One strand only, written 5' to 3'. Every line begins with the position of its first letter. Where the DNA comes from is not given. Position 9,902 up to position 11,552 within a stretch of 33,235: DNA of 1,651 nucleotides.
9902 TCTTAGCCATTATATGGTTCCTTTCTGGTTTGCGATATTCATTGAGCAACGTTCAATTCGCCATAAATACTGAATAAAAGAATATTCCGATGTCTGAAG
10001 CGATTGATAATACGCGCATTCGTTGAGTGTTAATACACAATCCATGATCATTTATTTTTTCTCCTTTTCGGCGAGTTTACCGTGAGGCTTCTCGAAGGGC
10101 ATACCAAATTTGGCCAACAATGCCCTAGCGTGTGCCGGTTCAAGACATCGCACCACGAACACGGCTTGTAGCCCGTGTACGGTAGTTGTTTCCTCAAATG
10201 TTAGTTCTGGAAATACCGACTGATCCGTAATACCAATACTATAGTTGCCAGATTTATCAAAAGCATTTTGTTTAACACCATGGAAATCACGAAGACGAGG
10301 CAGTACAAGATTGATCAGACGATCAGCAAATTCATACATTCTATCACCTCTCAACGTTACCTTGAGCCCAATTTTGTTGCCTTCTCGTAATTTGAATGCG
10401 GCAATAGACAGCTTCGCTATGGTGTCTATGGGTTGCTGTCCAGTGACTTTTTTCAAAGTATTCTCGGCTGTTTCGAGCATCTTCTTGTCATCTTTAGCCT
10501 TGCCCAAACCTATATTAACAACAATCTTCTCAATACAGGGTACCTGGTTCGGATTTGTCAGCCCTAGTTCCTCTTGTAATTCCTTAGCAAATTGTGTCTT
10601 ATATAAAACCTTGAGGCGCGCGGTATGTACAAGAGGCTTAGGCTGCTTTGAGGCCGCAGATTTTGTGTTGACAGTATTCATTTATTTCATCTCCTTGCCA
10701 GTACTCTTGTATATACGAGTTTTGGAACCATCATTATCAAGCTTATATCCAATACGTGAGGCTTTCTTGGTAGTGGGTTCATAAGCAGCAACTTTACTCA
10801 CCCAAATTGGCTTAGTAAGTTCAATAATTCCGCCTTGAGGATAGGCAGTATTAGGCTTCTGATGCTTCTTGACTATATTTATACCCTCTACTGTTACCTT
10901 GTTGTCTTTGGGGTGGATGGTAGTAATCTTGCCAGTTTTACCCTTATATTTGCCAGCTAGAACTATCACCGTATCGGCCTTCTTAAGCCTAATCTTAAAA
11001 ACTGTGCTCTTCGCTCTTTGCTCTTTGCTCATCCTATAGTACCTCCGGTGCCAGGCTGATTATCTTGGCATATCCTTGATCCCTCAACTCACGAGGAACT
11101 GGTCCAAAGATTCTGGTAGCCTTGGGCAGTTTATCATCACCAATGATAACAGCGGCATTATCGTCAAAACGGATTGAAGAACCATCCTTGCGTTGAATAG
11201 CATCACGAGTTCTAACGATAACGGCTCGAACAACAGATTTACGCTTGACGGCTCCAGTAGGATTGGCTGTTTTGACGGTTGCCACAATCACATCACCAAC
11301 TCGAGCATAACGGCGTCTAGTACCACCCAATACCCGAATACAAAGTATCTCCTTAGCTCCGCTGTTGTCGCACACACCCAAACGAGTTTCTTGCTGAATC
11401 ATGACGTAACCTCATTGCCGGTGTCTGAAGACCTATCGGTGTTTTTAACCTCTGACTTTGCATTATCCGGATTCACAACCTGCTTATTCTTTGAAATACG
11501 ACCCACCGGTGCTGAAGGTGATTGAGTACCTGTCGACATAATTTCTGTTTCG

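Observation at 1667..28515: Stop-to-start relay sORFs tile almost every long intercistronic spacer of the RNAP/ribosomal-protein supercluster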

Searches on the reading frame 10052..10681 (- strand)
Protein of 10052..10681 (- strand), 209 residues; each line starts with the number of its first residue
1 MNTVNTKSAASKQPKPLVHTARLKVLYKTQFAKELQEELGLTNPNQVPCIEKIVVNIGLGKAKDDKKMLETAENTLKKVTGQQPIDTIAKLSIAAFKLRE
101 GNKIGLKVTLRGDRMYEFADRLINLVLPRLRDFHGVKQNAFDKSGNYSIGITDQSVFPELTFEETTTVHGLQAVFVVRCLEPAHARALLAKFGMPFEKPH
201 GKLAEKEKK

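Call 8: find_related_loci(query=window:10052-10681:-, collection=genome_contigs, flank=10000)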
Query window:10052-10681:- (209 aa) in genome_contigs; peptide patterns used: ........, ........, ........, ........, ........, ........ (x = any residue, [..] = any of these).
599 stretches matched a pattern (row limit reached: there are more); 560 encode a relative of the query (tblastn E <= 1e-3); the best 80 are kept; 80 distinct loci.
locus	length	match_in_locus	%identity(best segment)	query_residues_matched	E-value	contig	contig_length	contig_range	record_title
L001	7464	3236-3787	80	19-202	2e-99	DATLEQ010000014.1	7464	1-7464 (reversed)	MAG TPA_asm: Candidatus Limnocylindrales bacterium isolate SMAG_U14380 k141_142747, whole genome shotgun sequence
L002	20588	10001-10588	75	1-198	1e-98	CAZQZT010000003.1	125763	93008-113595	MAG TPA_asm: uncultured Candidatus Saccharibacteria bacterium isolate binchicken_co308_31 genome assembly, contig: NODE_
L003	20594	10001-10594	74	2-198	5e-97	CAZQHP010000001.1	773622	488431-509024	MAG TPA_asm: uncultured Candidatus Saccharibacteria bacterium isolate SRP178908_co1_46 genome assembly, contig: NODE_2_l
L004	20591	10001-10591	73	2-198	1e-96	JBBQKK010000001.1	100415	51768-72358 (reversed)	MAG: Candidatus Saccharimonadales bacterium isolate Co_metawrap_609 Cmw_609_k141_14583709_length_100415_cov_10.9996, who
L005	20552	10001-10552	77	19-202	5e-96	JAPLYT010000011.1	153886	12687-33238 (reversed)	MAG: Candidatus Saccharibacteria bacterium isolate LacPavin_0818_WC45_MAG_44_10 LacPavin_0818_WC45_scaffold_91981, whole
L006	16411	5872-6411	79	19-198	2e-95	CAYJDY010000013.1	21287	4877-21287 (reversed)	MAG TPA_asm: uncultured Candidatus Saccharibacteria bacterium isolate ERP123247_co1_97 genome assembly, contig: NODE_151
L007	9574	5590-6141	77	19-202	1e-95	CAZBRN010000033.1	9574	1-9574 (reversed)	MAG TPA_asm: uncultured Candidatus Saccharibacteria bacterium isolate SRP286056_co2_432 genome assembly, contig: NODE_12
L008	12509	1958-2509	77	19-202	1e-94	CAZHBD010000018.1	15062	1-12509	MAG TPA_asm: uncultured Candidatus Saccharibacteria bacterium isolate SRP173033_co2_238 genome assembly, contig: NODE_17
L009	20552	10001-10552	75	15-198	8e-95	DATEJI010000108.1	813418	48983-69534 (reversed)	MAG TPA_asm: Candidatus Saccharimonadales bacterium isolate SMAG_U8860 k141_530119, whole genome shotgun sequence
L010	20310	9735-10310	77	15-205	9e-95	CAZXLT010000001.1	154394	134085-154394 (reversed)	MAG TPA_asm: uncultured Candidatus Saccharibacteria bacterium isolate SRP342105_co1_432 genome assembly, contig: NODE_10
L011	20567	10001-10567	74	10-198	1e-94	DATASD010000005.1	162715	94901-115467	MAG TPA_asm: Candidatus Saccharimonadales bacterium isolate SMAG_U5511 k141_615605, whole genome shotgun sequence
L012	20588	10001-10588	69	3-198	9e-94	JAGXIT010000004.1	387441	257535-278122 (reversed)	MAG: Candidatus Saccharibacteria bacterium isolate LH_M92 k141_897200, whole genome shotgun sequence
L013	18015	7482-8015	75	21-198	2e-93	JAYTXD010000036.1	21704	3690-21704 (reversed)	MAG: Candidatus Saccharibacteria bacterium isolate GFS_5930 GFS_5930_35, whole genome shotgun sequence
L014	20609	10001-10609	71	2-198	2e-93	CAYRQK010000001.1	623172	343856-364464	MAG TPA_asm: uncultured Candidatus Saccharibacteria bacterium isolate SRP193066_co1_229 genome assembly, contig: NODE_14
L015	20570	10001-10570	73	6-198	3e-93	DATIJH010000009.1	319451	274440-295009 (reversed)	MAG TPA_asm: Candidatus Saccharimonadales bacterium isolate SMAG_U15686 k141_676775, whole genome shotgun sequence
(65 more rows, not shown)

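Call 27: find_related_loci(query=window:10052-10681:-, collection=metagenome_contigs, flank=10000)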
Query window:10052-10681:- (209 aa) in metagenome_contigs; peptide patterns used: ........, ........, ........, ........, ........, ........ (x = any residue, [..] = any of these).
600 stretches matched a pattern (row limit reached: there are more); 542 encode a relative of the query (tblastn E <= 1e-3); the best 80 are kept; 80 distinct loci.
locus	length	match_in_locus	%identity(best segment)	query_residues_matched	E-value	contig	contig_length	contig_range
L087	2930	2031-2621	77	11-208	6e-104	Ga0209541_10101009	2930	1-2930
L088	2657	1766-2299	80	21-198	1e-102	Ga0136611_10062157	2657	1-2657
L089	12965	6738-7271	78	21-198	2e-96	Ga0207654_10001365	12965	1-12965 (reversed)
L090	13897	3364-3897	78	21-198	2e-96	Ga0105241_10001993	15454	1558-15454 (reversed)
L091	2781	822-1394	71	8-198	7e-97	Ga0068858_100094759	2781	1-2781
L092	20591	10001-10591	72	10-206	6e-94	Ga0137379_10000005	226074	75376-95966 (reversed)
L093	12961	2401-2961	75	12-198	4e-94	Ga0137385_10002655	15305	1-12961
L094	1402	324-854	76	22-198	7e-101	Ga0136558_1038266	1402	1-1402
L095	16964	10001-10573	72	1-198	1e-93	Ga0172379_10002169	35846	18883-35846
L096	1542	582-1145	73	8-198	1e-99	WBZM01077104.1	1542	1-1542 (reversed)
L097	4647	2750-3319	71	9-198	5e-93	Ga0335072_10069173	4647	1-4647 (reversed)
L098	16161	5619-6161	75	18-198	2e-92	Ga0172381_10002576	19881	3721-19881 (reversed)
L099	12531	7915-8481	72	10-198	2e-92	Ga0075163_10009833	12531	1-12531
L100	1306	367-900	76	21-198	5e-99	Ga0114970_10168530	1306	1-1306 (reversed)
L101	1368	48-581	76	21-198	1e-98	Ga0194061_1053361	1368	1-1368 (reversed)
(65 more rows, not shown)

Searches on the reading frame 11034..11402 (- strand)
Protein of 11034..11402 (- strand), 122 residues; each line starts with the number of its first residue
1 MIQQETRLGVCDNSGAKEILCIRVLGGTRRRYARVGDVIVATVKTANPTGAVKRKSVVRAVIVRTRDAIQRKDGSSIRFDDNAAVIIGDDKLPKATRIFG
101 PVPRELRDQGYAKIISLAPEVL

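Call 25: find_encoding_contigs(protein=window:11034-11402:-, flank=10000, max_places=10)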
Protein window:11034-11402:- (122 aa): 7 contigs read that carry it; 6 places shown.
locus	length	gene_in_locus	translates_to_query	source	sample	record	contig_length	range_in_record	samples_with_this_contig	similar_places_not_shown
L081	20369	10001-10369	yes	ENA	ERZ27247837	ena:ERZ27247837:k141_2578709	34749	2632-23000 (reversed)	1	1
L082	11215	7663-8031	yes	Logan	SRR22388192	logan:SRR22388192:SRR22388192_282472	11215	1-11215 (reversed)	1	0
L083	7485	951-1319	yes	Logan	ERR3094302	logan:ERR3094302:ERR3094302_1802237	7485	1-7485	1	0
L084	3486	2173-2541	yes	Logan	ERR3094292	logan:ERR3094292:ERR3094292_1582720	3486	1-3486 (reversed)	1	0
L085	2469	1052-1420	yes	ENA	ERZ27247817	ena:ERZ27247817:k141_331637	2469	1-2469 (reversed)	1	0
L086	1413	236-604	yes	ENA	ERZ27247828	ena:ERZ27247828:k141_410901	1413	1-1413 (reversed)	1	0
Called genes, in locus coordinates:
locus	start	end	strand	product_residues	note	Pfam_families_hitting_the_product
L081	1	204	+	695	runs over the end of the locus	PF00009:GTP_EFTU, PF03144:GTP_EFTU_D2, PF22042:EF-G_D2, PF14492:EFG_III, PF16658:RF3_C (weak), PF03764:EFG_IV, PF00679:EFG_C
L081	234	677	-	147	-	-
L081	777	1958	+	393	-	PF00009:GTP_EFTU, PF03144:GTP_EFTU_D2, PF03143:GTP_EFTU_D3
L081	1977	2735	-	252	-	-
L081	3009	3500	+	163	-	PF00338:Ribosomal_S10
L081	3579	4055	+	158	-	PF00293:NUDIX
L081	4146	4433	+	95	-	-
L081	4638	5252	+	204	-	PF00297:Ribosomal_L3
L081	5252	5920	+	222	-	PF00573:Ribosomal_L4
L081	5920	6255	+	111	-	PF00276:Ribosomal_L23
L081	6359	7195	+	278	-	PF00181:Ribosomal_L2_N, PF03947:Ribosomal_L2_C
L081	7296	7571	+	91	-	PF00203:Ribosomal_S19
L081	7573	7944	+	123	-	PF00237:Ribosomal_L22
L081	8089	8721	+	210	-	PF07650:KH_2, PF00189:Ribosomal_S3_C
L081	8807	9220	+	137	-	PF00252:Ribosomal_L16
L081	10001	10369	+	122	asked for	PF00238:Ribosomal_L14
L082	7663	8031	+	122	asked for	PF00238:Ribosomal_L14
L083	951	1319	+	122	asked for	PF00238:Ribosomal_L14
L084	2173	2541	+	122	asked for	PF00238:Ribosomal_L14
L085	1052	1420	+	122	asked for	PF00238:Ribosomal_L14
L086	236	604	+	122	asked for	PF00238:Ribosomal_L14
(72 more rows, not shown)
